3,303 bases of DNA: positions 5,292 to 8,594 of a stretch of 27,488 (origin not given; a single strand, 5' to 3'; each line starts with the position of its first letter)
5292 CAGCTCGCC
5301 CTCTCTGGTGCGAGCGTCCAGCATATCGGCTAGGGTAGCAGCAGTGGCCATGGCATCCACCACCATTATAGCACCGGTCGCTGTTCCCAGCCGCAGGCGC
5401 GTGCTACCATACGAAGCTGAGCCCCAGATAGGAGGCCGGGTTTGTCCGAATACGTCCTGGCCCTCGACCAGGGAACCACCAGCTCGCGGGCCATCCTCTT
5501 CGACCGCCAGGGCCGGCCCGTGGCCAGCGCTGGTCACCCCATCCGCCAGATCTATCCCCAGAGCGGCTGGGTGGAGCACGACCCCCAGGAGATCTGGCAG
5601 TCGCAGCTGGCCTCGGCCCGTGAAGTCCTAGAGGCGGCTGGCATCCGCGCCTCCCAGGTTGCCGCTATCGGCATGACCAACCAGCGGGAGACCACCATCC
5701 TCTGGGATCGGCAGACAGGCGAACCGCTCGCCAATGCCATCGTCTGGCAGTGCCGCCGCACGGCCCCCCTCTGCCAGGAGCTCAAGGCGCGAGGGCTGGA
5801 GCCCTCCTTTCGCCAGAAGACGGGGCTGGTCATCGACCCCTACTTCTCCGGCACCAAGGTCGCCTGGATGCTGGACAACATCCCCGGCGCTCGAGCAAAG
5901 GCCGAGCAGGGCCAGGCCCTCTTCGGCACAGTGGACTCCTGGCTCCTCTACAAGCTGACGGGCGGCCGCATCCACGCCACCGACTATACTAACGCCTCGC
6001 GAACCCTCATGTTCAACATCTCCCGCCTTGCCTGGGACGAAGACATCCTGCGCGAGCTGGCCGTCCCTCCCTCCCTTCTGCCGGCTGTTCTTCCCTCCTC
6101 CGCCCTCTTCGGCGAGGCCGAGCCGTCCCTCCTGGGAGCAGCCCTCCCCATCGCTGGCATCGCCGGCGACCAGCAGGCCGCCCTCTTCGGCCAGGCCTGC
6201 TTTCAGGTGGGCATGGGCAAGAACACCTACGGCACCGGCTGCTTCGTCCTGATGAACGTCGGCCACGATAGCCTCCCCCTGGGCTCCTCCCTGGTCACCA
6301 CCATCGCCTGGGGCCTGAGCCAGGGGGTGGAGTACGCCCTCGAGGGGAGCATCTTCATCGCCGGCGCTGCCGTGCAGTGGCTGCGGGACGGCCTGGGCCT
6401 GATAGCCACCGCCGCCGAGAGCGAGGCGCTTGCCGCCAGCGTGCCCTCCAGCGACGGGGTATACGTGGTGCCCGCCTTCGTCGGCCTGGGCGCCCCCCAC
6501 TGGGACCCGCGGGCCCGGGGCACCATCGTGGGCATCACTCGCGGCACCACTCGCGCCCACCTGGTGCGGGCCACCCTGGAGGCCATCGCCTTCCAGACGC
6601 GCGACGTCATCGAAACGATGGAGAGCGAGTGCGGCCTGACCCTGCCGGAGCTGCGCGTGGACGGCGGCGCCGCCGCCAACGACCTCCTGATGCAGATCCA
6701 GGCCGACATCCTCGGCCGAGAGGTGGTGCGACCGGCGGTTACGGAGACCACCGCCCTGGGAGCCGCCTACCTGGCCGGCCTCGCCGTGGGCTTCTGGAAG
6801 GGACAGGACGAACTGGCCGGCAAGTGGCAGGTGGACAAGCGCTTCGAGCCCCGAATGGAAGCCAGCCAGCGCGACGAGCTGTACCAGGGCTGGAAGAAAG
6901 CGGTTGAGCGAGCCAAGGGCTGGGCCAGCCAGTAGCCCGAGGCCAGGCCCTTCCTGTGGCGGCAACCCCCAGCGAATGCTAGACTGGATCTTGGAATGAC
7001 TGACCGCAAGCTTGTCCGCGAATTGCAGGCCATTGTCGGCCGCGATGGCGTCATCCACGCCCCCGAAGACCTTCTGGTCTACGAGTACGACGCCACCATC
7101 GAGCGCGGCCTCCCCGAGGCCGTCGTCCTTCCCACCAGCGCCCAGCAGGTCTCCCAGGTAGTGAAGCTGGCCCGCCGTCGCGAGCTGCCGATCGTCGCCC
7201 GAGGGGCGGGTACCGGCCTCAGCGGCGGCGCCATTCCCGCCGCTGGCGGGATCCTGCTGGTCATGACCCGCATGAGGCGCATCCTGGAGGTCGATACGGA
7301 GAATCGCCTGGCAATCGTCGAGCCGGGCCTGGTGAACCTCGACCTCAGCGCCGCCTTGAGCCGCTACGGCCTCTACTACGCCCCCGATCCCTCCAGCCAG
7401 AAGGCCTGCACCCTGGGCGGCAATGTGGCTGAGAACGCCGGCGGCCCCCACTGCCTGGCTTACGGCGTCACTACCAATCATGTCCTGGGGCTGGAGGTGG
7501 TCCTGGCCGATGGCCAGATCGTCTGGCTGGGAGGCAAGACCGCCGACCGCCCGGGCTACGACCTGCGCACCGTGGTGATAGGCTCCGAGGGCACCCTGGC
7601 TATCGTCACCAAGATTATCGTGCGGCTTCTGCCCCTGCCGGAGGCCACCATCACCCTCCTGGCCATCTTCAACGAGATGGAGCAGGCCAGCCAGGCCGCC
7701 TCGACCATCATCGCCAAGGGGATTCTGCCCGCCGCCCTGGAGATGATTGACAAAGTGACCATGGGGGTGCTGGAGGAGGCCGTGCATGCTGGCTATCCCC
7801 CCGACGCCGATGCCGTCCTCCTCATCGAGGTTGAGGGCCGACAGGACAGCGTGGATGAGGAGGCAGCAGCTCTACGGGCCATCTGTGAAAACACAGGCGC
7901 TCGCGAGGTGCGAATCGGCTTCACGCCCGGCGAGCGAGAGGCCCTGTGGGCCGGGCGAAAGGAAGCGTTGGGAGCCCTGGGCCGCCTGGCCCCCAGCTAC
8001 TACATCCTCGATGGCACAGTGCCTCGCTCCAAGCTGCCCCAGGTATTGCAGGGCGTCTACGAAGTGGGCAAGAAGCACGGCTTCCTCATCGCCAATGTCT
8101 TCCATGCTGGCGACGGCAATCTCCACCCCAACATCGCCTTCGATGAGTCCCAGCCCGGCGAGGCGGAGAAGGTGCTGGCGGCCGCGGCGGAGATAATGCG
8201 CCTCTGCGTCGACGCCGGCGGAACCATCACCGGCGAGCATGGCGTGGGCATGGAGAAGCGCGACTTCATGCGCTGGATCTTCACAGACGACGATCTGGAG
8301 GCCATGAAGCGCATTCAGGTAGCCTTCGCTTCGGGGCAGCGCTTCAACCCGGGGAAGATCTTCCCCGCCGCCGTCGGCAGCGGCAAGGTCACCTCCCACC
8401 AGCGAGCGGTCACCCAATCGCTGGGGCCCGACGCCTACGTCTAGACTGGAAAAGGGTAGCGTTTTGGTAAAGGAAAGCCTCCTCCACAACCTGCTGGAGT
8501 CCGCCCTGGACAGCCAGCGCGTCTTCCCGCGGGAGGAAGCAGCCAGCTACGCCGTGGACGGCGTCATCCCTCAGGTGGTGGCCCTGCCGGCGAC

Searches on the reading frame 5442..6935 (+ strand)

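Call 85: search_protein_families(library=pfam, max_evalue=0.00001, proteins=[window:5442-6935:+])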
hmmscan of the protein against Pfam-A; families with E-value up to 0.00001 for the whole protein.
window:5442-6935:+ (497 aa): 2 families
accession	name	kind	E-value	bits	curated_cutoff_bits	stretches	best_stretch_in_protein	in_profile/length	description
PF00370.27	FGGY_N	-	7e-79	265.3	28.8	1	4-250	1-245/245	FGGY family of carbohydrate kinases, N-terminal domain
PF02782.22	FGGY_C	-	3.6e-46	157.9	27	1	260-448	2-197/198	FGGY family of carbohydrate kinases, C-terminal domain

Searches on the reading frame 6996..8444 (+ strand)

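Call 85: search_protein_families(library=pfam, max_evalue=0.00001, proteins=[window:6996-8444:+])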
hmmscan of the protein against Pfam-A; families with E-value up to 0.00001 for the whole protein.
window:6996-8444:+ (482 aa): 2 families
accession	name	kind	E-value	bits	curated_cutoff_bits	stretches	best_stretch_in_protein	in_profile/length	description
PF02913.24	FAD-oxidase_C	-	1.2e-65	222.1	21.2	1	215-455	2-248/248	FAD linked oxidases, C-terminal domain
PF01565.28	FAD_binding_4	-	2.4e-43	147.6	26.4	1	40-179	1-139/139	FAD binding domain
